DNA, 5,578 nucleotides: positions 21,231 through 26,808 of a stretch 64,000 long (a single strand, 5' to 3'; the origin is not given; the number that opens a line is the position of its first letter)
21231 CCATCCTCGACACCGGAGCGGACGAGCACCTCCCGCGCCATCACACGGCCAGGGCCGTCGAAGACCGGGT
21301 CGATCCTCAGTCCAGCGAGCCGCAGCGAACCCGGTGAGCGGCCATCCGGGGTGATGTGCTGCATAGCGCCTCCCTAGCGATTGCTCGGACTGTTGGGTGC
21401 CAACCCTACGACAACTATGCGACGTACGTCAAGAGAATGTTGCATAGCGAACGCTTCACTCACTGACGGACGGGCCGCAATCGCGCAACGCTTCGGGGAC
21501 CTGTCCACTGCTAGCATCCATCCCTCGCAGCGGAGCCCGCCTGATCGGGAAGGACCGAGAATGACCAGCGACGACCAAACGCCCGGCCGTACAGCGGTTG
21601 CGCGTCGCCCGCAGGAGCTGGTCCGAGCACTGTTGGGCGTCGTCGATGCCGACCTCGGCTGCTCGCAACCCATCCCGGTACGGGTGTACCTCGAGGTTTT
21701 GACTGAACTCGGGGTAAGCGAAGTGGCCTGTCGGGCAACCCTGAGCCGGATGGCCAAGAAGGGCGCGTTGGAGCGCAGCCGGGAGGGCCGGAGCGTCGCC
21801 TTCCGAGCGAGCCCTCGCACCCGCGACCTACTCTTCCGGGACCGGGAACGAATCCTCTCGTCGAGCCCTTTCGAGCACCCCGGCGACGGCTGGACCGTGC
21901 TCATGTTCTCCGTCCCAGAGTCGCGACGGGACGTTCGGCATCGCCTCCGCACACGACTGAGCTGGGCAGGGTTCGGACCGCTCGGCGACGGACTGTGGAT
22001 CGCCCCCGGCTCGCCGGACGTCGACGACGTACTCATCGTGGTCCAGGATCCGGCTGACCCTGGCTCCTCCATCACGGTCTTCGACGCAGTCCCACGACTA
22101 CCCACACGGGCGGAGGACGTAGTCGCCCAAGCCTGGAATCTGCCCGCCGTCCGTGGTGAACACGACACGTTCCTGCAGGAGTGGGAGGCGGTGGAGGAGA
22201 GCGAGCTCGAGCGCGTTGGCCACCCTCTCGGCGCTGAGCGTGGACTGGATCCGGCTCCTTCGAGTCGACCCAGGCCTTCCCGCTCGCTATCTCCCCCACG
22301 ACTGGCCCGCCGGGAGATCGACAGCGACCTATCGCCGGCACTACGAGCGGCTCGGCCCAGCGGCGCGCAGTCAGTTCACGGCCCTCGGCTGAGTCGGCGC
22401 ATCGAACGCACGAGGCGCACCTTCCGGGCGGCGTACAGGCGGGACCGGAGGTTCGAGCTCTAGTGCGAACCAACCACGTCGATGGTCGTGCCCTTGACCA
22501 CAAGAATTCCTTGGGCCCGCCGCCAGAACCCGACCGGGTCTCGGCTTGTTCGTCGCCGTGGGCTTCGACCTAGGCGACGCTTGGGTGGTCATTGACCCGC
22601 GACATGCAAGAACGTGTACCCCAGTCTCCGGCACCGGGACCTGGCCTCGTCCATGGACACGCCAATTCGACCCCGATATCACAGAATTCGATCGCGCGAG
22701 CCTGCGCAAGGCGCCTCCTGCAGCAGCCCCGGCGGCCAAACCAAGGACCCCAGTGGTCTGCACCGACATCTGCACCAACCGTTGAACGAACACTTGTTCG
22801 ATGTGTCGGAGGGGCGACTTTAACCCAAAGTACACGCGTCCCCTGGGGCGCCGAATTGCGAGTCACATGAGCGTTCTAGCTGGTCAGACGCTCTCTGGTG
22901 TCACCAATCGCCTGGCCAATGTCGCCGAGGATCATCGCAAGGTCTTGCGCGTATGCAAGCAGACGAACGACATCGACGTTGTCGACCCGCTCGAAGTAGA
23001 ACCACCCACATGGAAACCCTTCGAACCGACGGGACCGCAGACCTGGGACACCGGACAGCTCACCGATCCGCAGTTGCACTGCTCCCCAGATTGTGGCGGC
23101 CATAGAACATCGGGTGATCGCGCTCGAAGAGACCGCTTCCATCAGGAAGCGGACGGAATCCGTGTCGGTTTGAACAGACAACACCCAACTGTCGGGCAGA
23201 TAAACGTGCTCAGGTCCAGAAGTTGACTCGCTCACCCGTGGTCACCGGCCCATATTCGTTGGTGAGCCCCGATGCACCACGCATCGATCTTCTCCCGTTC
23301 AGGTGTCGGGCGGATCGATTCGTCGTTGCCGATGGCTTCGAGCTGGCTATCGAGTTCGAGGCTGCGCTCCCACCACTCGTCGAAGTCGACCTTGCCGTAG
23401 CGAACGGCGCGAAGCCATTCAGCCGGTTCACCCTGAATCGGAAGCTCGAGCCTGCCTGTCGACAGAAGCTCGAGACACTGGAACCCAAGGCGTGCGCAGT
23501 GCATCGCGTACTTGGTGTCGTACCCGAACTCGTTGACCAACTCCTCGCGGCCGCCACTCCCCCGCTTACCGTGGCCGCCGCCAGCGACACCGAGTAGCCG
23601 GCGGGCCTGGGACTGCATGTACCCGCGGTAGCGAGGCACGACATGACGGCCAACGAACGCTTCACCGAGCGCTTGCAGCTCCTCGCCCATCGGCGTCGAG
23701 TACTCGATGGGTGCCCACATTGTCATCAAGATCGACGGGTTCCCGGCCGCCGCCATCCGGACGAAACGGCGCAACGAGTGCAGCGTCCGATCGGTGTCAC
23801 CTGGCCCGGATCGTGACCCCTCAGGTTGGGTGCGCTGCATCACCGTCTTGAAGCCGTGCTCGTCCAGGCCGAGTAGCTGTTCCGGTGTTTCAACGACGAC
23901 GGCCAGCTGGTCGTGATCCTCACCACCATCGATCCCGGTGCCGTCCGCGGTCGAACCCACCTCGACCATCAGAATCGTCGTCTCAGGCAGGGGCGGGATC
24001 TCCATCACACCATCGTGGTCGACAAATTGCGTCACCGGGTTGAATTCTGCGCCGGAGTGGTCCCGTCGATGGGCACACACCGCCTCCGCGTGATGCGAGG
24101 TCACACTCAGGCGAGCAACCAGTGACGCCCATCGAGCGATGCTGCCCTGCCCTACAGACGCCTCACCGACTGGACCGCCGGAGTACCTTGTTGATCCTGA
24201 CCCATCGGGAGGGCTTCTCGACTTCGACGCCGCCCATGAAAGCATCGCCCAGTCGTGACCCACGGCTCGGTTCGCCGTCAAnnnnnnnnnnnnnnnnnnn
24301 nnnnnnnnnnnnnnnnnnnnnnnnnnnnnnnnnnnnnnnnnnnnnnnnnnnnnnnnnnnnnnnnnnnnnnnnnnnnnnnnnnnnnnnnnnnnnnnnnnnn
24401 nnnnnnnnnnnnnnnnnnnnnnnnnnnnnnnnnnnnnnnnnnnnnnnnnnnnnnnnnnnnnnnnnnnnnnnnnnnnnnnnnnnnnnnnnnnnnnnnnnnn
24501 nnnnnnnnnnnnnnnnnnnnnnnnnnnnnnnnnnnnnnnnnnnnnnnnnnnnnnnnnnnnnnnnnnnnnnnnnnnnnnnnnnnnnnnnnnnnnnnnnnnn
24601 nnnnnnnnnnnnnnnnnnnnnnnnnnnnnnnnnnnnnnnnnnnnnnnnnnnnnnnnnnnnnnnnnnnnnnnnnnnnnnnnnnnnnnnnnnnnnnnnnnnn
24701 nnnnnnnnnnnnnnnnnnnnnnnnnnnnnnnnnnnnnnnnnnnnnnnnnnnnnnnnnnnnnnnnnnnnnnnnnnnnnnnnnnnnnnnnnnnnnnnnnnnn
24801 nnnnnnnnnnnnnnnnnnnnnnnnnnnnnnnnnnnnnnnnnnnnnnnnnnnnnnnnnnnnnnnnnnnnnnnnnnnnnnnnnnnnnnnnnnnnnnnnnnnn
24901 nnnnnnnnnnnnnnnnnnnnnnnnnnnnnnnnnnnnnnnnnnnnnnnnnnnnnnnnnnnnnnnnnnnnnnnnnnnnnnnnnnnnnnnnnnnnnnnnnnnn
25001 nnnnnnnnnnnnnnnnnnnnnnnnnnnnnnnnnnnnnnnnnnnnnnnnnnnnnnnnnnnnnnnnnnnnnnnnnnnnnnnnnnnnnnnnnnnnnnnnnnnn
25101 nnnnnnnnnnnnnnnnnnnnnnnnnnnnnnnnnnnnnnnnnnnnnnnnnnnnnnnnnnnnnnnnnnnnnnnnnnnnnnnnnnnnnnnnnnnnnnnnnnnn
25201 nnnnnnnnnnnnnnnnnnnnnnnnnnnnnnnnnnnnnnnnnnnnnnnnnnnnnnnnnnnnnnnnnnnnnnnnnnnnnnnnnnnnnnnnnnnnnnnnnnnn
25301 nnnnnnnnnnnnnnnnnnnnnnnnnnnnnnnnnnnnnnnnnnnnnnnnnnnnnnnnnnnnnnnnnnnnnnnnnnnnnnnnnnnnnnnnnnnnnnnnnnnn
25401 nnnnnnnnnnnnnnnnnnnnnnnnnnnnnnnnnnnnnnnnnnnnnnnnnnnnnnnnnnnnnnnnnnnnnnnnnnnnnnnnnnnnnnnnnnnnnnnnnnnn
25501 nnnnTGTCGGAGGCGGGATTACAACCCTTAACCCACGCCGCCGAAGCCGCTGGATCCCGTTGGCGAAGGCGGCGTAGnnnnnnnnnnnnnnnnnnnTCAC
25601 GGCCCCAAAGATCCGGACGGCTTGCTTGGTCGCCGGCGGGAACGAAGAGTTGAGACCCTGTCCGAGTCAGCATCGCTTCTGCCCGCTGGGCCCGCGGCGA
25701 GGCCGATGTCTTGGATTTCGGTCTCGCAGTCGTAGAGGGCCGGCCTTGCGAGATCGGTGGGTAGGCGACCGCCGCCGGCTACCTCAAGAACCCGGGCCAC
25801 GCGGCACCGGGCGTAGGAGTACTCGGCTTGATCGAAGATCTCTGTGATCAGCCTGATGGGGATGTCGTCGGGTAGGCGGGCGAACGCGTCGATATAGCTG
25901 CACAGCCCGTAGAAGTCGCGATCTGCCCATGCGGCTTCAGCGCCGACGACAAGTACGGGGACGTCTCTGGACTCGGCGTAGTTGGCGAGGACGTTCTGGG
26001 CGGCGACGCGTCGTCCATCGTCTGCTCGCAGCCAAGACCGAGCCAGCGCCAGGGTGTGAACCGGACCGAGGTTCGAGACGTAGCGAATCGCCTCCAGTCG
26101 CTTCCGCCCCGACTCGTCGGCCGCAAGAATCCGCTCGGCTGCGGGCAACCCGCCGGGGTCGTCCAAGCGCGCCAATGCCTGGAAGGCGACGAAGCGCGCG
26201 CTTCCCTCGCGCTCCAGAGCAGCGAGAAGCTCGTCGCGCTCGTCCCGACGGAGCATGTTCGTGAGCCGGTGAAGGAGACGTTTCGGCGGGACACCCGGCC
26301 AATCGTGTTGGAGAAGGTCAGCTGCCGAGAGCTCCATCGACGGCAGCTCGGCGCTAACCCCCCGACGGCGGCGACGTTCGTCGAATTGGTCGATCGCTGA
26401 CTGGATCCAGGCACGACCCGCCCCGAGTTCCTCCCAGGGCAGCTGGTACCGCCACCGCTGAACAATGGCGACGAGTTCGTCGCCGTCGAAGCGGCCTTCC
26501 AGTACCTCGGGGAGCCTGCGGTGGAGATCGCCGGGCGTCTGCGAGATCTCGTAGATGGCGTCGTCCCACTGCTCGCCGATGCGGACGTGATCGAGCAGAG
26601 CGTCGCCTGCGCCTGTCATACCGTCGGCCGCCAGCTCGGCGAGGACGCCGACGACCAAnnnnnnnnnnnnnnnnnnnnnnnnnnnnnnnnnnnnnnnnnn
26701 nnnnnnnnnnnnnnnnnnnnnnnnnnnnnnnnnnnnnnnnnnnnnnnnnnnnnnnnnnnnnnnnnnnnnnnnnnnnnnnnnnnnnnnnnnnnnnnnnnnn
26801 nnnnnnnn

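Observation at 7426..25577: Four ~72 bp repeats look like tRNA-Leu 3-prime ends but evolve like the last 23-24 codons of a gene, probably a serine recombinase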

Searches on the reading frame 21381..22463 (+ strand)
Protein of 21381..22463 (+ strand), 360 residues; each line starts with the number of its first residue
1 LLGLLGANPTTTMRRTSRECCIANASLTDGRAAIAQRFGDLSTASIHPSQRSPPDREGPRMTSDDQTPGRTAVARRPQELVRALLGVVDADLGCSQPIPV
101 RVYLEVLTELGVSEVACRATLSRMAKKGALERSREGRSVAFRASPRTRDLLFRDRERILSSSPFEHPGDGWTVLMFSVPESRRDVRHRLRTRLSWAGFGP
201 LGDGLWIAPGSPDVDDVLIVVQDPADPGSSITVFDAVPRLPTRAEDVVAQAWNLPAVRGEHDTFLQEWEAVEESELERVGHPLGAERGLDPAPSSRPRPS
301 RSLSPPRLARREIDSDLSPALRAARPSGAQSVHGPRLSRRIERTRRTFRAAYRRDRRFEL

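Call 70: search_protein_families(library=pfam, max_evalue=0.001, proteins=[window:21381-22463:+])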
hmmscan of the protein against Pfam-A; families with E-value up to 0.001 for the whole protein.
window:21381-22463:+ (360 aa): 2 families
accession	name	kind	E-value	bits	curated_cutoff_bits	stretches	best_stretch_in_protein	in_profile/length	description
PF20803.2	PaaX_M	-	7.5e-16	58.4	24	1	169-211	6-48/83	PaaX protein central Cas2-like domain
PF07848.18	PaaX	-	2.2e-08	34.6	24.8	1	97-144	20-67/70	PaaX-like protein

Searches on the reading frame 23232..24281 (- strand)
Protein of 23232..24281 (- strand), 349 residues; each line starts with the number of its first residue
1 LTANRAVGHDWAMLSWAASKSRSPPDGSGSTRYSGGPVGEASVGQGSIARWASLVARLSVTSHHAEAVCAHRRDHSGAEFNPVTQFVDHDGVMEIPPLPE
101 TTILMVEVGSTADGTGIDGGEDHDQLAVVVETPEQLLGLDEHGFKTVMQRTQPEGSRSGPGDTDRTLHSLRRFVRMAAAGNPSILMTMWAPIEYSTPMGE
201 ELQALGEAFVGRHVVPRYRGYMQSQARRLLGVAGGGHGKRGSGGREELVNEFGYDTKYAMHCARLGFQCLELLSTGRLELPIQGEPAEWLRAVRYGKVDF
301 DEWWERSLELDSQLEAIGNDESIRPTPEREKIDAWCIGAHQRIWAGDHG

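Call 29: search_protein_families(library=pfam, max_evalue=0.01, proteins=[window:23232-24281:-])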
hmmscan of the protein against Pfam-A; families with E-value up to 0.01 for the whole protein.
window:23232-24281:- (349 aa): 1 family
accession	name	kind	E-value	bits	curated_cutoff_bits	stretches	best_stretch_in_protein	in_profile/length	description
PF10127.15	RlaP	-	4.9e-18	66.2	23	1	101-283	19-174/249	RNA repair pathway DNA polymerase beta family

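Call 97: search_protein_families(library=padloc, max_evalue=0.00001, proteins=[window:23232-24281:-])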
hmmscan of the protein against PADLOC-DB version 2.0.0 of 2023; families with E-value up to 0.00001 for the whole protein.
window:23232-24281:- (349 aa): 0 families

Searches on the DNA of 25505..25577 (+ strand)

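Call 13: search_dna_similar(query=window:25505-25577:+, collection=phages, mode=distant, max_evalue=10, max_rows=30)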
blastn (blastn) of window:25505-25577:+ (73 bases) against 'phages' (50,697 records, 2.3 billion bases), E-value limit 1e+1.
Records with a match: 79; places in all: 79; records where one place covers at least 80% of the query: 0.
Best place of each record, by identity: >=99% 5; 95-99% 2; 90-95% 26; 80-90% 46.
By first word of the organism name: Mycobacterium 31; Dickeya 19; Propionibacterium 8; Serratia 3; Bacteriophage 3; Microbacterium 3; Pseudomonas 3; Arthrobacter 2; Klebsiella 2; Yersinia 1; and 4 more.
By host as written in the record: Mycobacterium smegmatis mc2 155 18; Dickeya solani 11; Propionibacterium freudenreichii TL110 8; - 7; Mycobacterium smegmatis mc#155 4; Microbacterium paraoxydans NRRL B-14843 3; Pectobacterium sp. and Dickeya sp. 3; Arthrobacter globiformis NRRL B-2979 2; and 17 more.
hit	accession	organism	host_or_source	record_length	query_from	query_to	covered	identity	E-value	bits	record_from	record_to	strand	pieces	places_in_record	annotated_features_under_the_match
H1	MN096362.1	Arthrobacter phage Vibaki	Arthrobacter globiformis NRRL B-2979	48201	32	67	49%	86.1%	2e-1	40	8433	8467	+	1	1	8: scaffolding protein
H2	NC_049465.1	Arthrobacter phage Vibaki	Arthrobacter globiformis NRRL B-2979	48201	32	67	49%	86.1%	2e-1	40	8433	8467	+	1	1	8: head maturation protease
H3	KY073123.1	Serratia phage vB_Sru_IME250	Serratia rubidaea 1122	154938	35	66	44%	87.9%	2e-1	39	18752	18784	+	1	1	none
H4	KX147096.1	Serratia phage vB_Sru_IME250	Serratia rubidaea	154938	35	66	44%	87.9%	2e-1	39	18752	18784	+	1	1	none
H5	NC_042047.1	Serratia phage vB_Sru_IME250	Serratia rubidaea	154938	35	66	44%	87.9%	2e-1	39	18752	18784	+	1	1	none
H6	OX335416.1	Klebsiella phage cp16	Sewage and Seine river water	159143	36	66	42%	90.6%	5e-2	42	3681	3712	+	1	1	record has no annotation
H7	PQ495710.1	Mycobacterium phage Yasnaya_Polyana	Mycobacterium smegmatis mc(2)155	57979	31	64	47%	82.4%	7e+0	34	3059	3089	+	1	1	terminase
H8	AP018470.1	Mycobacterium phage Y2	-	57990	31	64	47%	82.4%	7e+0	34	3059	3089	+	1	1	putative terminase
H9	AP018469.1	Mycobacterium phage Y10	-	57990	31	64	47%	82.4%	7e+0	34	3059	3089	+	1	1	putative terminase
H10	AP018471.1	Mycobacterium phage Y10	-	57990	31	64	47%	82.4%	7e+0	34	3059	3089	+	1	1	putative terminase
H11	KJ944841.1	Mycobacterium phage Cheetobro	Mycobacterium smegmatis mc2 155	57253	31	64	47%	82.4%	7e+0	34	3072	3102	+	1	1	9: terminase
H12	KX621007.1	Mycobacterium phage Taquito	Mycobacterium smegmatis mc2 155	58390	31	64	47%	82.4%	7e+0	34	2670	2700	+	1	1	terminase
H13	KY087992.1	Mycobacterium phage Mitti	Mycobacterium smegmatis mc2 155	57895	31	64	47%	82.4%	7e+0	34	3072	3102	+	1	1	terminase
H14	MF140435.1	Mycobacterium phage Wintermute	Mycobacterium smegmatis mc2 155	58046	31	64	47%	82.4%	7e+0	34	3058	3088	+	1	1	9: terminase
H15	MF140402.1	Mycobacterium phage Chancellor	Mycobacterium smegmatis mc2 155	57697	31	64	47%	82.4%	7e+0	34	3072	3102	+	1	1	9: terminase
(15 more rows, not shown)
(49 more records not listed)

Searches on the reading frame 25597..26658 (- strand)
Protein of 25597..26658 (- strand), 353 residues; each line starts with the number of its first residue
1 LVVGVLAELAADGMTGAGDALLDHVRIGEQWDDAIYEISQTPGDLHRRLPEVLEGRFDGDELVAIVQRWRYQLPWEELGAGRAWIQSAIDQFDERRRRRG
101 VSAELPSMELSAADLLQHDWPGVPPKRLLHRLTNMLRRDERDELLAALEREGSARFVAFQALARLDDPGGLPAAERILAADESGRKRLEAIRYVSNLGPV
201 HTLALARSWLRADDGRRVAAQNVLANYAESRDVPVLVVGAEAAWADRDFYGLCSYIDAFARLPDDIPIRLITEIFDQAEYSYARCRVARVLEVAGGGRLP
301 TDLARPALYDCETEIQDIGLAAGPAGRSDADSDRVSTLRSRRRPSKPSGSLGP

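Call 28: search_protein_families(library=pfam, max_evalue=0.01, proteins=[window:25597-26658:-])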
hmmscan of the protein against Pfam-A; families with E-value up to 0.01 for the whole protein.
window:25597-26658:- (353 aa): 1 family
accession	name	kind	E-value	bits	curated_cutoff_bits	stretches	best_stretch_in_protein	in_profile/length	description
PF13646.12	HEAT_2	-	0.0088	16.8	27.7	1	143-221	3-84/88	HEAT repeats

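Call 97: search_protein_families(library=padloc, max_evalue=0.00001, proteins=[window:25597-26658:-])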
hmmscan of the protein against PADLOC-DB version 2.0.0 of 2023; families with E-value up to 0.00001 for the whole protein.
window:25597-26658:- (353 aa): 0 families
